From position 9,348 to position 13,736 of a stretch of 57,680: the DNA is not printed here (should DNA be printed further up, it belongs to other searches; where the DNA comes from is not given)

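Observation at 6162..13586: Polymorphic toxin locus whose variable cassette coincides with a sharp compositional break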

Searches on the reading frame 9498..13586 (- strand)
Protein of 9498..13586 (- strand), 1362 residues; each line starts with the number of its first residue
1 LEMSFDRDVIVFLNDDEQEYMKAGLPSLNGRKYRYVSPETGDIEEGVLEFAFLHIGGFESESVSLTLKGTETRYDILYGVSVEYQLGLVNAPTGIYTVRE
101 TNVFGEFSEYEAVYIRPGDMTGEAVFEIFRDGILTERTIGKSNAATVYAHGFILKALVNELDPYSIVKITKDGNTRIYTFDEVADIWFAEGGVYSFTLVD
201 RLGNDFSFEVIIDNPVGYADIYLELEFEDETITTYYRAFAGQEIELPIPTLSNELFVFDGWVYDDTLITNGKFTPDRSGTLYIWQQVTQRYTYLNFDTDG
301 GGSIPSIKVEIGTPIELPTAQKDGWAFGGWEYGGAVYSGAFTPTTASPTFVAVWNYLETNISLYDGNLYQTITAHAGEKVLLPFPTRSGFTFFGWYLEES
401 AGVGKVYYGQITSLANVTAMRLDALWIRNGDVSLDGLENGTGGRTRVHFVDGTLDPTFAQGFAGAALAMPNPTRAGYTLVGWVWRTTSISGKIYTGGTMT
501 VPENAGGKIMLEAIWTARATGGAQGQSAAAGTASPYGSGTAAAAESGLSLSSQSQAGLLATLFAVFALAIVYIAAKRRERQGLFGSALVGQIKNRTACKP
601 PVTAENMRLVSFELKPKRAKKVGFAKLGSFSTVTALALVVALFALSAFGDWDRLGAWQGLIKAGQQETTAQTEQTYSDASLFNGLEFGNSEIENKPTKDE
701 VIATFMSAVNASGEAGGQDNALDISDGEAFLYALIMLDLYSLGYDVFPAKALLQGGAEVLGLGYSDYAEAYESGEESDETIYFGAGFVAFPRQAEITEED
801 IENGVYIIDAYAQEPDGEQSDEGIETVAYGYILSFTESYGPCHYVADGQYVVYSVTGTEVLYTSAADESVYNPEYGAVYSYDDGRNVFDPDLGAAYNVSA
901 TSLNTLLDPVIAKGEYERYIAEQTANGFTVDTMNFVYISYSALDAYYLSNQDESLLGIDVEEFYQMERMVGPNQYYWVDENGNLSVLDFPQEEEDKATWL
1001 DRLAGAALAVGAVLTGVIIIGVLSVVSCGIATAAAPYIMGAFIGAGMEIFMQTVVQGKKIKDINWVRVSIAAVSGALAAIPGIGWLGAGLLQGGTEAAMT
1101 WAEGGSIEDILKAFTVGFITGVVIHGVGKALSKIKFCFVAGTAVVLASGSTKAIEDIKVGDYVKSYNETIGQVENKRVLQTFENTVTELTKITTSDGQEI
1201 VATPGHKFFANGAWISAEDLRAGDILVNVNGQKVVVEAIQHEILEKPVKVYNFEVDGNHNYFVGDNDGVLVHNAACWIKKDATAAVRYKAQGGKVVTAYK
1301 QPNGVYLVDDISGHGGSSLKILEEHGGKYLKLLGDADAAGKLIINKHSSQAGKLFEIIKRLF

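Call 5: search_protein_families(library=pfam, proteins=[window:9498-13586:-], max_evalue=0.1)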
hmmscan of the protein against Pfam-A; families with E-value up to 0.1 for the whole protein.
window:9498-13586:- (1362 aa): 9 families
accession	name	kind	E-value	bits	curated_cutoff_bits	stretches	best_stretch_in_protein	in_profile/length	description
PF07591.16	PT-HINT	-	4e-28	98.8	27.7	1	1147-1274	4-137/137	Pretoxin HINT domain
PF09479.16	Flg_new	-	1e-13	51.6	27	2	370-418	13-61/65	Listeria-Bacteroides repeat domain (List_Bact_rpt)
PF14890.11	Intein_splicing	-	7.9e-12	45.7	35.8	1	1144-1273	1-155/155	Intein splicing domain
PF01079.26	Hint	-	5.7e-06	26.5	29.7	1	1132-1211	8-89/213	Hint module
PF05203.21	Hom_end_hint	-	3.9e-05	24.2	32.1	1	1137-1167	1-31/228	Hom_end-associated Hint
PF14623.11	Vint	-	0.00016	21.9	27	1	1137-1220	2-76/166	Hint-domain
PF08517.17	AXH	-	0.035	15.1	33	0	1138-1187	1-51/116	Ataxin-1 and HBP1 module (AXH)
PF13403.11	Hint_2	-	0.091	13.6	28.4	0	1137-1173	2-37/147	Hint domain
PF17820.7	PDZ_6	-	0.093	12.9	27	0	1220-1234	16-30/54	PDZ domain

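Call 6: search_protein_families(library=ncbifam, proteins=[window:9498-13586:-], max_evalue=0.1)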
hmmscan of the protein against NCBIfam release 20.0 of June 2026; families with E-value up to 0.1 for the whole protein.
window:9498-13586:- (1362 aa): 8 families
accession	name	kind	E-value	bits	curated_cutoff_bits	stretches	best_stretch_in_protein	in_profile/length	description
NF038136.1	rSAM_Rv_intein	exception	2.1e-07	30.2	700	1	1135-1224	74-164/574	intein-containing Rv2578c family radical SAM protein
TIGR01445.1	intein_Nterm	domain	2.3e-07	31.7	24.5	1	1137-1209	1-82/83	intein N-terminal splicing region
NF005852.0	PRK07773.1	equivalog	3.9e-06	25.4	780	1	1137-1227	398-491/886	replicative DNA helicase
TIGR01443.1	intein_Cterm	domain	4.9e-05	23.4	15.6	1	1249-1273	1-23/24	intein C-terminal splicing region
NF038162.1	RtcB_rel_intein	exception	0.00075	17.6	1150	1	1137-1243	95-204/961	intein-containing RtcB family protein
TIGR02543.1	List_Bact_rpt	repeat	0.0013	19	20.95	1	385-401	1-17/44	TIGR02543 family repeat protein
NF052663.1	RtcB_rel_intein2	exception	0.0057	15.5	1050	1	1137-1228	78-172/626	intein-containing RctB family protein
NF011418.0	PRK14845.1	equivalog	0.028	12.1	756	1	1150-1226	56-130/1049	translation initiation factor IF-2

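Call 8: find_homologous_proteins(query=window:9498-13586:-, max_evalue=0.00001)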
Query window:9498-13586:- (1362 aa): 37 proteins with E <= 0.00001 among 8000 candidates.
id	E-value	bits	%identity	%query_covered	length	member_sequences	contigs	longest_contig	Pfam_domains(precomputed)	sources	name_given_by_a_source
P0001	0.0e+0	3063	100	100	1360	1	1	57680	PF07591.16,PF09479.17,PF01079.26,PF14890.12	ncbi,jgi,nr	ncbi:MAG: InlB B-repeat-containing protein [Clostridiales bacterium]|jgi:hypothetical protein|nr:Inl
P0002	0.0e+0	1634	56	97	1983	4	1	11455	PF07591.16,PF09479.17,PF14890.12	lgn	-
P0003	0.0e+0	1622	57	94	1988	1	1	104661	PF07591.16,PF09479.17,PF05203.22,PF14890.12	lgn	-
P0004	0.0e+0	1589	57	95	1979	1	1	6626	PF07591.16,PF09479.17,PF15545.11,PF14890.12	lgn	-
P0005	0.0e+0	1575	56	94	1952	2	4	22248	PF07591.16,PF09479.17,PF01079.26,PF14890.12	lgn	-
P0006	0.0e+0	1569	56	95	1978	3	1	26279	PF07591.16,PF09479.17,PF01079.26,PF14890.12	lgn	-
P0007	0.0e+0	1568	55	94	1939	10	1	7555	PF07591.16,PF09479.17,PF01079.26,PF14890.12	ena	-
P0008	0.0e+0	1565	56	95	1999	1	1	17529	PF07591.16,PF09479.17,PF14890.12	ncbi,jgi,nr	ncbi:MAG: HINT domain-containing protein [Christensenellaceae bacterium]|jgi:hypothetical protein|nr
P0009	0.0e+0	1556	55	94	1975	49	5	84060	PF07591.16,PF09479.17,PF01079.26,PF14890.12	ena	-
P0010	0.0e+0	1543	54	96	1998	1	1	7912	PF14412.13,PF07591.16,PF09479.17,PF14890.12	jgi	jgi:hypothetical protein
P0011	0.0e+0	1522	59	89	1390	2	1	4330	PF07591.16,PF09479.17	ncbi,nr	ncbi:MAG: InlB B-repeat-containing protein, partial [Clostridia bacterium]|nr:InlB B-repeat-containi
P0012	0.0e+0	1509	56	91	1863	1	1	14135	PF07591.16,PF09479.17,PF14890.12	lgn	-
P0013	0.0e+0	1445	51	98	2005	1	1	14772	PF14412.13,PF07591.16,PF09479.17,PF14890.12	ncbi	-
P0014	0.0e+0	1444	52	94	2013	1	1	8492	PF07591.16,PF09479.17,PF14890.12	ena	-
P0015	0.0e+0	1434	53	94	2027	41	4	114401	PF07591.16,PF09479.17,PF14890.12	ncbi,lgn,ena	-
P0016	0.0e+0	1413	52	94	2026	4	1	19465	PF07591.16,PF09479.17,PF14890.12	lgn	-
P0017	0.0e+0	1412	50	98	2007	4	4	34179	PF14412.13,PF07591.16,PF09479.17,PF14890.12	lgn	-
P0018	0.0e+0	1397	51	95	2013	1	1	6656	PF07591.16,PF09479.17,PF14890.12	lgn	-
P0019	0.0e+0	1396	52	94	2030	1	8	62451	PF07591.16,PF09479.17,PF14623.12,PF14890.12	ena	-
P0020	0.0e+0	1379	56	83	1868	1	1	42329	PF09479.17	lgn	-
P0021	0.0e+0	1293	48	94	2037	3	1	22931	PF07591.16,PF09479.17,PF14890.12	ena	-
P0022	1.7e-269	915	61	48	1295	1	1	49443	PF09479.17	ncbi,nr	ncbi:MAG: InlB B-repeat-containing protein, partial [Clostridiaceae bacterium]|nr:InlB B-repeat-cont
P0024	2.0e-260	885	53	59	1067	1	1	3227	PF09479.17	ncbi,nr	ncbi:MAG: InlB B-repeat-containing protein, partial [Clostridia bacterium]|nr:InlB B-repeat-containi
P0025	1.9e-240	819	37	93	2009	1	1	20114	PF07591.16,PF09479.17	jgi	jgi:hypothetical protein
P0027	1.2e-28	118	27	26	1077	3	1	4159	PF09479.17,PF18998.7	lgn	-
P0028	5.8e-23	99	31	12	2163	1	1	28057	PF09479.17,PF18998.7,PF02368.25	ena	-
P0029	5.2e-21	92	27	17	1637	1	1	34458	PF09479.17,PF00415.25,PF18998.7,PF13540.13,PF25384.2,PF25390.2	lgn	-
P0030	5.9e-20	89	26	21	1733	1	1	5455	PF09479.17,PF22076.3,PF18998.7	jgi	jgi:uncharacterized repeat protein (TIGR02543 family)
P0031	9.0e-19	85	28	18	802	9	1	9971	PF09479.17,PF18998.7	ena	-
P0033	6.2e-14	69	28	17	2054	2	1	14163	PF09479.17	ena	-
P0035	4.7e-7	46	28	18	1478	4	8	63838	PF09479.17,PF26182.1,PF01510.31,PF18998.7,PF22359.3,PF02368.25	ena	-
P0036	6.0e-7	46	30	15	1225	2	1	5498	PF09479.17,PF19910.6,PF18998.7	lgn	-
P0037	3.6e-6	43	30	14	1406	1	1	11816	PF07679.23,PF09479.17,PF13895.13,PF13927.13,PF28088.1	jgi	-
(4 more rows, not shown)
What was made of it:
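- The window is a MAG contig (call 8).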

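Call 9: find_encoding_contigs(protein=window:9498-13586:-, flank=10000, max_places=10)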
Protein window:9498-13586:- (1362 aa): no gene with exactly this product is on record in the collection.
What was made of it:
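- Tried and rejected: Exact-sequence look-up of the window protein found no contig (call 9).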

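Call 16: find_related_loci(query=A1, collection=genome_contigs, flank=10000)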
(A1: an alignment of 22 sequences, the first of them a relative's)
Query A1 (1360 aa) in genome_contigs; peptide patterns used: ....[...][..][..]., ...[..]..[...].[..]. (x = any residue, [..] = any of these).
76 stretches matched a pattern; 10 encode a relative of the query (tblastn E <= 1e-3); 10 distinct loci.
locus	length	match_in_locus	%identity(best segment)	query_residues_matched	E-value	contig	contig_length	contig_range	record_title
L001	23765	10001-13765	57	1-1277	0e+0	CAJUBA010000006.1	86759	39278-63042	MAG TPA_asm: uncultured Christensenella sp. isolate MGBC118395 genome assembly, contig: MGBC118395.6, whole genome shotg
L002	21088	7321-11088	56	1-1289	0e+0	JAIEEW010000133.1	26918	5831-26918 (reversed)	MAG: Clostridia bacterium isolate SC0393_S7_9 SC0393_S7_9_contig_133, whole genome shotgun sequence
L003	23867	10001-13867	53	1-1284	0e+0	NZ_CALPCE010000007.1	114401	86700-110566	Anaerocaecibacter muris strain CLA-AA-M11 NODE_7_length_114401_cov_452.492285, whole genome shotgun sequence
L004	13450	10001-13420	50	1-1130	0e+0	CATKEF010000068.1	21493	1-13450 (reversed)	MAG: uncultured Eubacteriales bacterium isolate iMGMC-890_1678881666 genome assembly, contig: MegahitA5_24989, whole gen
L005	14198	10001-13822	56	1-1289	0e+0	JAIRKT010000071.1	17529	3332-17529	MAG: Christensenellaceae bacterium isolate Cc175_bin14 k119_3475919, whole genome shotgun sequence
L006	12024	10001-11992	61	1-656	0e+0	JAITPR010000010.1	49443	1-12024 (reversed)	MAG: Clostridiaceae bacterium isolate Pq454_bin33 k119_2748944, whole genome shotgun sequence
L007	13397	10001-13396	37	1-1162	2e-147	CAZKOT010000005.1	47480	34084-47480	MAG TPA_asm: uncultured Christensenella sp. isolate SRP192927_co6_640 genome assembly, contig: NODE_1095_length_47480_co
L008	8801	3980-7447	38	5-1274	5e-93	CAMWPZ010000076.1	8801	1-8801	MAG TPA_asm: uncultured Clostridia bacterium isolate SRR14411243_bin.5_metawrap_v1.3_MAG genome assembly, contig: NODE.1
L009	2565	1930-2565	56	1-211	3e-71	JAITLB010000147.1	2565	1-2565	MAG: Christensenellaceae bacterium isolate Pcl387_bin85 k119_2217999, whole genome shotgun sequence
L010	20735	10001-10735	26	239-524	7e-10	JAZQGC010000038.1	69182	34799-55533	MAG: Candidatus Enterousia sp. isolate T1900044631_TS20190097.MAGScoT_cleanbin_000038 SGB_1040_k141_1289192, whole genom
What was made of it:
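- Tried and rejected: The genome scan gave relatives of 57% identity or less (call 16).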

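Call 22: find_encoding_contigs(protein=P0003, flank=10000, max_places=3)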
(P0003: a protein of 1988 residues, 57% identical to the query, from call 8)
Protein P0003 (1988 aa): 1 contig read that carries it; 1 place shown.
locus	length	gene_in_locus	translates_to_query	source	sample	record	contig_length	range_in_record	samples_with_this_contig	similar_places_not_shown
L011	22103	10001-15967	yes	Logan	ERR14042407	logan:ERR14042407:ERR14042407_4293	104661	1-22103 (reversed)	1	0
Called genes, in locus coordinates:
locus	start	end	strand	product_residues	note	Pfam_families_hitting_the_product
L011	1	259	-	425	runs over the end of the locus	-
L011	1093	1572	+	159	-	-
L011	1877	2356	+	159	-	-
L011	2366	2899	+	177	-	PF13306:LRR_5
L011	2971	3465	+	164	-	-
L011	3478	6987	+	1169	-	-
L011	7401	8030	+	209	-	PF13379:NMT1_2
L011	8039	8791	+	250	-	PF00005:ABC_tran, PF13304:AAA_21 (faint)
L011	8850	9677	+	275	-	PF00528:BPD_transp_1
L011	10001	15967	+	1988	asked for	PF09479:Flg_new (faint), PF05203:Hom_end_hint (faint), PF07591:PT-HINT, PF14890:Intein_splicing (weak)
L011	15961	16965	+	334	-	PF12799:LRR_4 (faint), PF23952:LRR_EndoS (faint)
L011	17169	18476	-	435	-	PF09848:SLFN-g3_helicase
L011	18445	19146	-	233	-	-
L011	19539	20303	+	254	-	-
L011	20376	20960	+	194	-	-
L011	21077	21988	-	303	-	PF02899:Phage_int_SAM_1 (weak), PF00589:Phage_integrase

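Call 23: find_encoding_contigs(protein=P0009, flank=10000, max_places=3)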
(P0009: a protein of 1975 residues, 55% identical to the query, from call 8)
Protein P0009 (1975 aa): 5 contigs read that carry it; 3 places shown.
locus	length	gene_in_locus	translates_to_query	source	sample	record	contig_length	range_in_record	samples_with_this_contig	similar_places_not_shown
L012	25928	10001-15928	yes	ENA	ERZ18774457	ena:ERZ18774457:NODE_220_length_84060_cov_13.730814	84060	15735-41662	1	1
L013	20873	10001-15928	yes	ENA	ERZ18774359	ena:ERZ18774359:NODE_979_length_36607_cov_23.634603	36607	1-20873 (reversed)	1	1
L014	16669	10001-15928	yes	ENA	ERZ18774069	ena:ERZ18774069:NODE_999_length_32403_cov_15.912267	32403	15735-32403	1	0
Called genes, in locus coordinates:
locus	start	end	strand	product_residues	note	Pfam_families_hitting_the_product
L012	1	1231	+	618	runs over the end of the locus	PF13347:MFS_2, PF07690:MFS_1 (weak)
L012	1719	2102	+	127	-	PF07883:Cupin_2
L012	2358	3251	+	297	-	PF02661:Fic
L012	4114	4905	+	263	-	-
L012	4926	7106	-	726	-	PF00176:SNF2-rel_dom, PF00270:DEAD, PF04851:ResIII, PF00271:Helicase_C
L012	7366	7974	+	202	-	PF12844:HTH_19 (weak), PF13560:HTH_31 (weak), PF01381:HTH_3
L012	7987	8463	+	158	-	-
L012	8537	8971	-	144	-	PF13443:HTH_26 (faint), PF01381:HTH_3, PF12844:HTH_19 (faint)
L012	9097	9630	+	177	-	PF06908:YpsA (weak)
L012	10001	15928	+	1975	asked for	PF09479:Flg_new (faint), PF01079:Hint (weak), PF07591:PT-HINT, PF14890:Intein_splicing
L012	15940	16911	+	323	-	-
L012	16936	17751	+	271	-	-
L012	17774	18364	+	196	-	PF07791:Imm11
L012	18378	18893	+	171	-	-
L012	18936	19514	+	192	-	-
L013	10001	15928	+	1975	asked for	PF09479:Flg_new (faint), PF01079:Hint (weak), PF07591:PT-HINT, PF14890:Intein_splicing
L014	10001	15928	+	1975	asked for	PF09479:Flg_new (faint), PF01079:Hint (weak), PF07591:PT-HINT, PF14890:Intein_splicing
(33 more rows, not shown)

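Call 24: find_encoding_contigs(protein=P0017, flank=10000, max_places=3)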
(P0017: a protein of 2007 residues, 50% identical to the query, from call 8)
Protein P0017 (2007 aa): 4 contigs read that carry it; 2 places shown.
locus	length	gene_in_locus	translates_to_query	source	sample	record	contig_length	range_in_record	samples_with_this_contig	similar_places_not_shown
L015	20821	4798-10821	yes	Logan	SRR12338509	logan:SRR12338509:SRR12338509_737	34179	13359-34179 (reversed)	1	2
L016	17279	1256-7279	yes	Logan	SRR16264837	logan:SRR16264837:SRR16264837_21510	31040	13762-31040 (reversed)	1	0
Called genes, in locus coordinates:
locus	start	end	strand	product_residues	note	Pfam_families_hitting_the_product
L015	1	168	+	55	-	?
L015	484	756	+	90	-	-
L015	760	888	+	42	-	-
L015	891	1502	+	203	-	-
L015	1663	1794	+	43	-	PF00226:DnaJ (weak)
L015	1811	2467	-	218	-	PF00717:Peptidase_S24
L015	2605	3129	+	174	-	PF08281:Sigma70_r4_2, PF04545:Sigma70_r4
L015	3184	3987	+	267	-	-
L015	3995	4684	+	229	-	-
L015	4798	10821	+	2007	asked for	PF09479:Flg_new (faint), PF07591:PT-HINT, PF14890:Intein_splicing (weak), PF14412:AHH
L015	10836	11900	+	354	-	PF07791:Imm11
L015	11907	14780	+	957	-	-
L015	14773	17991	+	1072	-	-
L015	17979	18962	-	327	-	PF13280:WYL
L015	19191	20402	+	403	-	PF00239:Resolvase, PF07508:Recombinase, PF13408:Zn_ribbon_recom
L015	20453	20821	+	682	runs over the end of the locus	PF02065:Melibiase, PF01055:Glyco_hydro_31_2nd (faint)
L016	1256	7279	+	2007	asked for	PF09479:Flg_new (faint), PF07591:PT-HINT, PF14890:Intein_splicing (weak), PF14412:AHH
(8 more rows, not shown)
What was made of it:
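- Some homologous loci lie near integrase or resolvase genes (L011, L015; calls 22, 24).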

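Call 25: find_encoding_contigs(protein=P0002, flank=10000, max_places=3)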
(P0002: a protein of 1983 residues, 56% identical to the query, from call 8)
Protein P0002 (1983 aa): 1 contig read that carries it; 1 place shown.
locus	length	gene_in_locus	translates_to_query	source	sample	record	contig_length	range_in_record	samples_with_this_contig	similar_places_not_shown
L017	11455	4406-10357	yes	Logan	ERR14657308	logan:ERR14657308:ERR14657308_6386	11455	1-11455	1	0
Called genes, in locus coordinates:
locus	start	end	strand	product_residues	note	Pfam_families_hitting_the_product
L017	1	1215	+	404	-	?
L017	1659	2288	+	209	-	PF13379:NMT1_2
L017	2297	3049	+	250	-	PF00005:ABC_tran, PF13304:AAA_21 (faint)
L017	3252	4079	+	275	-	PF00528:BPD_transp_1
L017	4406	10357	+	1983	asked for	PF09479:Flg_new (faint), PF07591:PT-HINT, PF14890:Intein_splicing (weak)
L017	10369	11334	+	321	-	-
